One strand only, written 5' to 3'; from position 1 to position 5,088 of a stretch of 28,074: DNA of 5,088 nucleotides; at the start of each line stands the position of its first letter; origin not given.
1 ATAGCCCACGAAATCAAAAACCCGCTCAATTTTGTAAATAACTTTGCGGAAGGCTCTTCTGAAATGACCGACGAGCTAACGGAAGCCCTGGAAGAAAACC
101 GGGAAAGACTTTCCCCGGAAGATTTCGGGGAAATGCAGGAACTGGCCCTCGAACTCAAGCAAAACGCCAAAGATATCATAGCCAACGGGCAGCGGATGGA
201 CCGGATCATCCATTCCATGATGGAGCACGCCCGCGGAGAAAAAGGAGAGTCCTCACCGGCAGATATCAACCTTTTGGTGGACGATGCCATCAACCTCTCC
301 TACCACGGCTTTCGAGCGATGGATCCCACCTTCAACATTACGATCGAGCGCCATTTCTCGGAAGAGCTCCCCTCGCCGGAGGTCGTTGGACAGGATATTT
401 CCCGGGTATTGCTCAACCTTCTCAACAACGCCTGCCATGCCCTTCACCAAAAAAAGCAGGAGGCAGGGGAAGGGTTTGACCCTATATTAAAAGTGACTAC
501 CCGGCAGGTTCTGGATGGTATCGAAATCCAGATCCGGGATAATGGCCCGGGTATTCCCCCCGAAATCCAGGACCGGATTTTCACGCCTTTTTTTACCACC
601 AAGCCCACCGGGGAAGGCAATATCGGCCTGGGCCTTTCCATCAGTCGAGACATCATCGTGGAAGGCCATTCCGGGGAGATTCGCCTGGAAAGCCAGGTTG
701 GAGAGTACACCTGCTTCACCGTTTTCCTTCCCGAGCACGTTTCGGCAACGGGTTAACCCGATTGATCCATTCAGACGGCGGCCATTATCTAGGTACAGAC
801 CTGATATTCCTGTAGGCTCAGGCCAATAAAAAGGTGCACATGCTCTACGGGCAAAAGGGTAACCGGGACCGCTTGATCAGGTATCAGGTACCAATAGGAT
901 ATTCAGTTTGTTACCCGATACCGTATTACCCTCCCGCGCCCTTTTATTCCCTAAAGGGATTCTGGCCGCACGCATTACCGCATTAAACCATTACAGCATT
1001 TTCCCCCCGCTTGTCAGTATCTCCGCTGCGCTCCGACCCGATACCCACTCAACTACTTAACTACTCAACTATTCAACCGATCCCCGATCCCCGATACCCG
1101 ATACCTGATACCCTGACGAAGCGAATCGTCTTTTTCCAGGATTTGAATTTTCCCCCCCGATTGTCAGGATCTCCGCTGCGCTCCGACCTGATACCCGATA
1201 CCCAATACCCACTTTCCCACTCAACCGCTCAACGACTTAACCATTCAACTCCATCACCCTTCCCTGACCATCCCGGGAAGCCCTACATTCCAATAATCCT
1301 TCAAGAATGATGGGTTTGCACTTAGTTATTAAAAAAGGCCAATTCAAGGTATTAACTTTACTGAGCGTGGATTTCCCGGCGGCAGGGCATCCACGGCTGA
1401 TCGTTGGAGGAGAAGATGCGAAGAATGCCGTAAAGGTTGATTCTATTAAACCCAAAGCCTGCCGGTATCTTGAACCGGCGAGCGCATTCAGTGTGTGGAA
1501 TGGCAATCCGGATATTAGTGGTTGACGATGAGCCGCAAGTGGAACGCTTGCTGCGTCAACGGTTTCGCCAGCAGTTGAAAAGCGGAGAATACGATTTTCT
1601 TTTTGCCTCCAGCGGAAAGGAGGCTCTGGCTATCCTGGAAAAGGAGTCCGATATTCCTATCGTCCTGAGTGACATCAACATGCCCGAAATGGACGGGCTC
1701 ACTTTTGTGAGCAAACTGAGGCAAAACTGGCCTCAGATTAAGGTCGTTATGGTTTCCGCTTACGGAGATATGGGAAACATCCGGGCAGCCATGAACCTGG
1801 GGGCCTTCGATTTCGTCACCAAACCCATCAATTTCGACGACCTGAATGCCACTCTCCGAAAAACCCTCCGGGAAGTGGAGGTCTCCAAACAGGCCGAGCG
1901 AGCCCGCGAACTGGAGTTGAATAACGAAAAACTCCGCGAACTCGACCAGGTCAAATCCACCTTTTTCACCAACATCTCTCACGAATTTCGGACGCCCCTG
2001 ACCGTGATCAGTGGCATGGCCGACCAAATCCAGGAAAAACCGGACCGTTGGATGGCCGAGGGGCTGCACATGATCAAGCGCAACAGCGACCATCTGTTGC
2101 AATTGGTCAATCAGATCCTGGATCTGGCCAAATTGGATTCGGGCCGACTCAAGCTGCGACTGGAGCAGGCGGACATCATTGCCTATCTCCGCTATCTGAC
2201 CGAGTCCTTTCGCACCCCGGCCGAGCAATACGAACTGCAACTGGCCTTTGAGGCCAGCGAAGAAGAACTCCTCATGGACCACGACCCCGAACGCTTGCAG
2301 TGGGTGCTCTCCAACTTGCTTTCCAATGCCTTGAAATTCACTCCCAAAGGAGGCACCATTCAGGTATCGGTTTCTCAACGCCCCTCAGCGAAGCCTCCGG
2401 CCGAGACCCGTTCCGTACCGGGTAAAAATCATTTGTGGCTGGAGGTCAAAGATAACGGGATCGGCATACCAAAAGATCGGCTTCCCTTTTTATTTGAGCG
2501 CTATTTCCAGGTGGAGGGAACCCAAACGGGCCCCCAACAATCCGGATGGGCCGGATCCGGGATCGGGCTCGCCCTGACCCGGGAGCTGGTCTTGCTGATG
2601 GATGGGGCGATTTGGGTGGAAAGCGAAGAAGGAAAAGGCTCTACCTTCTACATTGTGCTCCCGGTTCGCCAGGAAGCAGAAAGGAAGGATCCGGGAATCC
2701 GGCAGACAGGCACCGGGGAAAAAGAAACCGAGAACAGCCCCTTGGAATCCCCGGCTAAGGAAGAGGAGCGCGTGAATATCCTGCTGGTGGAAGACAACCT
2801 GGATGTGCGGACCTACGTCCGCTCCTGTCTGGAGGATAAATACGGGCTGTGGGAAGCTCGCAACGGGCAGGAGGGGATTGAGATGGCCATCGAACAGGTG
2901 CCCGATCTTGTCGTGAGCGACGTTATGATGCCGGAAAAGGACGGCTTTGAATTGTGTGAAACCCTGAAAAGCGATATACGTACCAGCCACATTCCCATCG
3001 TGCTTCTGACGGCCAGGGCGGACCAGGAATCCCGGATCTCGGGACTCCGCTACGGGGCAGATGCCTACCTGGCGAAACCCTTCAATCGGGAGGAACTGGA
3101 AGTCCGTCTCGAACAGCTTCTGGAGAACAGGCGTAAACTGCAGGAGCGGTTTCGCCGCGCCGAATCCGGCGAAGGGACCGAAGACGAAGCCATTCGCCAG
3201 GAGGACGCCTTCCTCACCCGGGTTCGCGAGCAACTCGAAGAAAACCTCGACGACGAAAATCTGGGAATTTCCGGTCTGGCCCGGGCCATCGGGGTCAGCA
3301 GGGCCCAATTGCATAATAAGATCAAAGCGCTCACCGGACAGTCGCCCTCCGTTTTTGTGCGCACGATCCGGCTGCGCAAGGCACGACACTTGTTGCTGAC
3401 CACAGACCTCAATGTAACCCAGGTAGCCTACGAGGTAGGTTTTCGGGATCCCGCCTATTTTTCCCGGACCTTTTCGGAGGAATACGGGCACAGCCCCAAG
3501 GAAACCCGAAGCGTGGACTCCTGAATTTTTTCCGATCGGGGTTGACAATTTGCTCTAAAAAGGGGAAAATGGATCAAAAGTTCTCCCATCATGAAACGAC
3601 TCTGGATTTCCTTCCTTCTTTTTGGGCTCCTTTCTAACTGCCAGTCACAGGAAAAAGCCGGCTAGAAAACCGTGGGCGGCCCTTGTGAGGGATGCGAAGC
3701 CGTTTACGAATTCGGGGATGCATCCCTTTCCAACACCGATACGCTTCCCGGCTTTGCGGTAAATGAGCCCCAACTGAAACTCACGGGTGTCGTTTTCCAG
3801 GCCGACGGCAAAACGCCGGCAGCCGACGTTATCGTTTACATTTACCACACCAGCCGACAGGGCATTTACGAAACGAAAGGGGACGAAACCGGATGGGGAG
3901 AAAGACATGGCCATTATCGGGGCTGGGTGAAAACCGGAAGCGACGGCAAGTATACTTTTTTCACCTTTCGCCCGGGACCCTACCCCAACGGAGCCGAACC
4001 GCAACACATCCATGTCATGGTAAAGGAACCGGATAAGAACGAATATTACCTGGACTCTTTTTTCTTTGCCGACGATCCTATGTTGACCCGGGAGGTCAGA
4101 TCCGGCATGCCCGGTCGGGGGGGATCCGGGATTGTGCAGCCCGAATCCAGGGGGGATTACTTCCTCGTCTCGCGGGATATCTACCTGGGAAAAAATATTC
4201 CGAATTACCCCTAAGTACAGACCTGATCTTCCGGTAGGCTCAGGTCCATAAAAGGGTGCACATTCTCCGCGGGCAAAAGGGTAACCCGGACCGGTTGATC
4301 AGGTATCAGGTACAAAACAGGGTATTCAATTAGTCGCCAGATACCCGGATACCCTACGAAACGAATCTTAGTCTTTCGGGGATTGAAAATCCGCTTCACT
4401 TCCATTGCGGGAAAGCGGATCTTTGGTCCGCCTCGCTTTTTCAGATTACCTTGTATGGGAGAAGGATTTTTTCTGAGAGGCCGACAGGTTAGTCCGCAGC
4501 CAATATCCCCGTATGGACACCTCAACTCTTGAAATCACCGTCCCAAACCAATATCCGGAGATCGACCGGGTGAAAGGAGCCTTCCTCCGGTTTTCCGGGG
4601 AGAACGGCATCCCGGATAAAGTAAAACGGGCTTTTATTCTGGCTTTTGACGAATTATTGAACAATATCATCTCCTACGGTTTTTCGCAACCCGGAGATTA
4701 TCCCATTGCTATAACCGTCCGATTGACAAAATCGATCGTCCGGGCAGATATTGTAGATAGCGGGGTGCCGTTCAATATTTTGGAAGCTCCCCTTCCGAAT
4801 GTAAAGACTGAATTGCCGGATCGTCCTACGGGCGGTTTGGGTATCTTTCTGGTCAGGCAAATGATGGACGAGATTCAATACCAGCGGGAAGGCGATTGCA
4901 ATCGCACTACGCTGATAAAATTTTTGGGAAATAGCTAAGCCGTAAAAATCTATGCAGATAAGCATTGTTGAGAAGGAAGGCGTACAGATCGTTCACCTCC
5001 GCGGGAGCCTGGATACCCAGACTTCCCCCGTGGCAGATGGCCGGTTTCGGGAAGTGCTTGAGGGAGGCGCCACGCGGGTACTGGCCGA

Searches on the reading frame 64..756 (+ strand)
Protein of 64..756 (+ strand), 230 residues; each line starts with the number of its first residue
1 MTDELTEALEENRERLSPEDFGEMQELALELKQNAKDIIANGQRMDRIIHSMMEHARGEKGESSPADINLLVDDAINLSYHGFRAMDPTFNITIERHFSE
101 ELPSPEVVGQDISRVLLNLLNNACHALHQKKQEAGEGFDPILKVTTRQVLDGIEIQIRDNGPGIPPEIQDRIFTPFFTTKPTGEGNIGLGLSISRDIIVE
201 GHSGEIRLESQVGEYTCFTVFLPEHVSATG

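Call 4: search_protein_families(library=pfam, proteins=[window:64-756:+], max_evalue=0.1)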
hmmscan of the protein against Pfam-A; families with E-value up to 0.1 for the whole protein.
window:64-756:+ (230 aa): 3 families
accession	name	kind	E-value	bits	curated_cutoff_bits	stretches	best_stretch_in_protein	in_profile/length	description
PF02518.31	HATPase_c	-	2.2e-24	86.5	26.4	1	111-224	5-109/111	Histidine kinase-, DNA gyrase B-, and HSP90-like ATPase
PF00512.31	HisKA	-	0.021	15.3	26.9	1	26-60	31-65/66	His Kinase A (phospho-acceptor) domain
PF14501.12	HATPase_c_5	-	0.034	14.5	22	1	110-211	4-91/102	GHKL domain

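Call 5: search_protein_families(library=ncbifam, proteins=[window:64-756:+], max_evalue=0.1)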
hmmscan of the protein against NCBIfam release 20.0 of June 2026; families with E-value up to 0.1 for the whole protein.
window:64-756:+ (230 aa): 77 families (the best 25 are shown)
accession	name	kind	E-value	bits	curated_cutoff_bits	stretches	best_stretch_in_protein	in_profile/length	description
NF008468.0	PRK11360.1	equivalog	1.4e-36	126.1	646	1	38-225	437-609/616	two-component system sensor histidine kinase AtoS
NF052574.1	HisKinEspCMyxo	equivalog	3.6e-28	98.2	1200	1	29-224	454-637/785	serine histidine kinase EspC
NF007688.0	PRK10364.1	equivalog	5.4e-27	94.6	479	1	21-226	265-453/460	two-component system sensor histidine kinase ZraS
NF047466.1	hybrid_RR_LvrB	exception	1.9e-26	93.1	500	1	32-223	188-375/377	hybrid histidine kinase/response regulator LvrB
NF038348.1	T2SS_HK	subfamily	1.4e-24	86.5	450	1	39-223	405-572/574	histidine kinase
NF010411.0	PRK13837.1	equivalog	4.6e-22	77.8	647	1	33-225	487-676/828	two-component system VirA-like sensor kinase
NF008293.1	PRK11073.1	equivalog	2.7e-21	76.2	240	1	85-223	211-346/349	nitrogen regulation protein NR(II)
NF046044.1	PnpS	equivalog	4.7e-21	75.3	400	1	38-223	213-390/390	two-component system histidine kinase PnpS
NF052573.1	HisKinEspAMyxo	equivalog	1.2e-20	73.1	1400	1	30-222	427-609/755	serine histidine kinase EspA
NF046026.1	HisKinCckACaul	equivalog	3.7e-19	68.3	1000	1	154-227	464-535/678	cell cycle histidine kinase CckA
NF046020.1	HisKinCckABruc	equivalog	7.5e-19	67.1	1000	1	151-228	636-711/868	cell cycle histidine kinase CckA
NF047497.1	HK_LIC_12097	equivalog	5.6e-18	64.8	500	1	43-223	199-365/367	LIC_12097 family sensor histidine kinase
NF041777.1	sens_FixL_Rhizob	equivalog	5.8e-18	64.8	850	1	15-223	290-480/485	sensor protein FixL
TIGR02938.1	nifL_nitrog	equivalog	2.2e-17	62.8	242.45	1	63-213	343-483/494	nitrogen fixation negative regulator NifL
NF006800.0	PRK09303.1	equivalog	7.2e-17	61.4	342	1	33-223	194-376/383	histidine kinase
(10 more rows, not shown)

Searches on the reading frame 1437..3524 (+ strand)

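Call 4: search_protein_families(library=pfam, proteins=[window:1437-3524:+], max_evalue=0.1)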
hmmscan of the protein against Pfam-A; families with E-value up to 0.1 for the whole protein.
window:1437-3524:+ (695 aa): 5 families
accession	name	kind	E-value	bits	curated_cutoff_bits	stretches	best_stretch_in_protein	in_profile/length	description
PF00072.30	Response_reg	-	3.8e-53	178.8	30.2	2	26-140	1-110/111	Response regulator receiver domain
PF02518.31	HATPase_c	-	1.1e-28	100.3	26.4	1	283-411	2-110/111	Histidine kinase-, DNA gyrase B-, and HSP90-like ATPase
PF12833.13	HTH_18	-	1.8e-23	83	33.6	1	614-691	1-78/80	Helix-turn-helix domain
PF00512.31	HisKA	-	1.7e-16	60.4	26.9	1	173-236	2-66/66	His Kinase A (phospho-acceptor) domain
PF00165.29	HTH_AraC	-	3e-13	50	26.6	1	654-691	2-41/42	Bacterial regulatory helix-turn-helix proteins, AraC family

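Call 5: search_protein_families(library=ncbifam, proteins=[window:1437-3524:+], max_evalue=0.1)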
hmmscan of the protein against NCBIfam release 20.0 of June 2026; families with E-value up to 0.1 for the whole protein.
window:1437-3524:+ (695 aa): 194 families (the best 25 are shown)
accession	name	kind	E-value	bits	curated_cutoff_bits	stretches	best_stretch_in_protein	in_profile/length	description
NF047465.1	hybrid_HK_LvrA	exception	2.1e-71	241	1200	2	153-568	182-590/819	hybrid histidine kinase/response regulator LvrA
NF038297.2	hybrid_HK_HrmK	equivalog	4.6e-71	240.2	725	2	144-555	208-601/607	hybrid histidine kinase/response regulator HrmK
TIGR02956.1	TMAO_torS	equivalog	4.7e-69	233.5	676.5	2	170-571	461-829/967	TMAO reductase system sensor histidine kinase/response regulator TorS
NF008099.0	PRK10841.1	equivalog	5e-67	226.4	920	3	168-416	465-696/949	two-component system sensor histidine kinase RcsC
NF041947.1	LuxQ_Vibrio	equivalog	6.3e-65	219.5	1200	2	147-560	452-837/843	quorum-sensing autoinducer 2 sensor kinase/phosphatase LuxQ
NF008318.0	PRK11107.1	equivalog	1.1e-64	219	890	3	134-414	259-522/920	two-component sensor histidine kinase BarA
NF047874.1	MASE3_PAS_HK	subfamily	8.1e-63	213.2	560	1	130-416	359-631/655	MASE3 domain-containing sensor histidine kinase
NF008302.0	PRK11091.1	equivalog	2e-62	211.5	838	2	163-576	273-657/779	aerobic respiration two-component sensor histidine kinase ArcB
NF046020.1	HisKinCckABruc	equivalog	1.2e-58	198.7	1000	2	175-563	482-868/868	cell cycle histidine kinase CckA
NF041880.1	EPS_EpsF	equivalog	4.3e-57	193.7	900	3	164-409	265-492/492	response regulator EpsF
NF011874.0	PRK15347.1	equivalog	8.9e-57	192.8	852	3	133-414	359-618/921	two component system sensor kinase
NF046044.1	PnpS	equivalog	2.6e-53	181.5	400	1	165-409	162-390/390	two-component system histidine kinase PnpS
NF007135.0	PRK09581.1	equivalog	1.2e-50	172.7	474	2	447-577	4-135/457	PleD family two-component system response regulator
NF045944.1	ResRegRpaBCyano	equivalog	3.6e-49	167.2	330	2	449-571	1-121/229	response regulator transcription factor RpaB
NF033092.0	HK_WalK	equivalog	3.2e-48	164.7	725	1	168-410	367-594/594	cell wall metabolism sensor histidine kinase WalK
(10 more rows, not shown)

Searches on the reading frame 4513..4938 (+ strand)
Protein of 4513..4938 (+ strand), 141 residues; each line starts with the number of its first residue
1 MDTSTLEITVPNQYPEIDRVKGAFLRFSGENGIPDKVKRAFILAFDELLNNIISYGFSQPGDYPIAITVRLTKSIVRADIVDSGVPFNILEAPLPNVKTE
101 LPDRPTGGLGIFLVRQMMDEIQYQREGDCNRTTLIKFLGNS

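Call 4: search_protein_families(library=pfam, proteins=[window:4513-4938:+], max_evalue=0.1)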
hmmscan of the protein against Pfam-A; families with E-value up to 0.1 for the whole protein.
window:4513-4938:+ (141 aa): 1 family
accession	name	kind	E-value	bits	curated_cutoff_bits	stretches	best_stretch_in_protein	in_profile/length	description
PF13581.12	HATPase_c_2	-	1.8e-19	70.4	27.4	1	20-136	11-127/127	Histidine kinase-like ATPase domain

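Call 5: search_protein_families(library=ncbifam, proteins=[window:4513-4938:+], max_evalue=0.1)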
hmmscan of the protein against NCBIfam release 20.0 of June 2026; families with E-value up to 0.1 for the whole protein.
window:4513-4938:+ (141 aa): 4 families
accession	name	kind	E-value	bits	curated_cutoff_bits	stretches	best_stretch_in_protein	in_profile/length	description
NF003144.0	PRK04069.1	equivalog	1.4e-06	27.8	145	1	43-138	45-143/161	anti-sigma B factor RsbW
TIGR01925.2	spIIAB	equivalog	9.6e-05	22.3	135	1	46-126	43-123/137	anti-sigma F factor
TIGR01924.1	rsbW_low_gc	equivalog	0.0015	18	155.05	1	44-128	46-134/159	anti-sigma B factor RsbW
NF041045.1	RsbA_anti_sig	subfamily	0.072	12.3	210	1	16-126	190-291/303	anti-sigma factor RsbA family regulatory protein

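Call 60: search_protein_families(library=padloc, proteins=[window:4513-4935:+], max_evalue=0.001)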
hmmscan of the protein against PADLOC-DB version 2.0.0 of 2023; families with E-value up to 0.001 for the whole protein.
window:4513-4935:+ (141 aa): 0 families
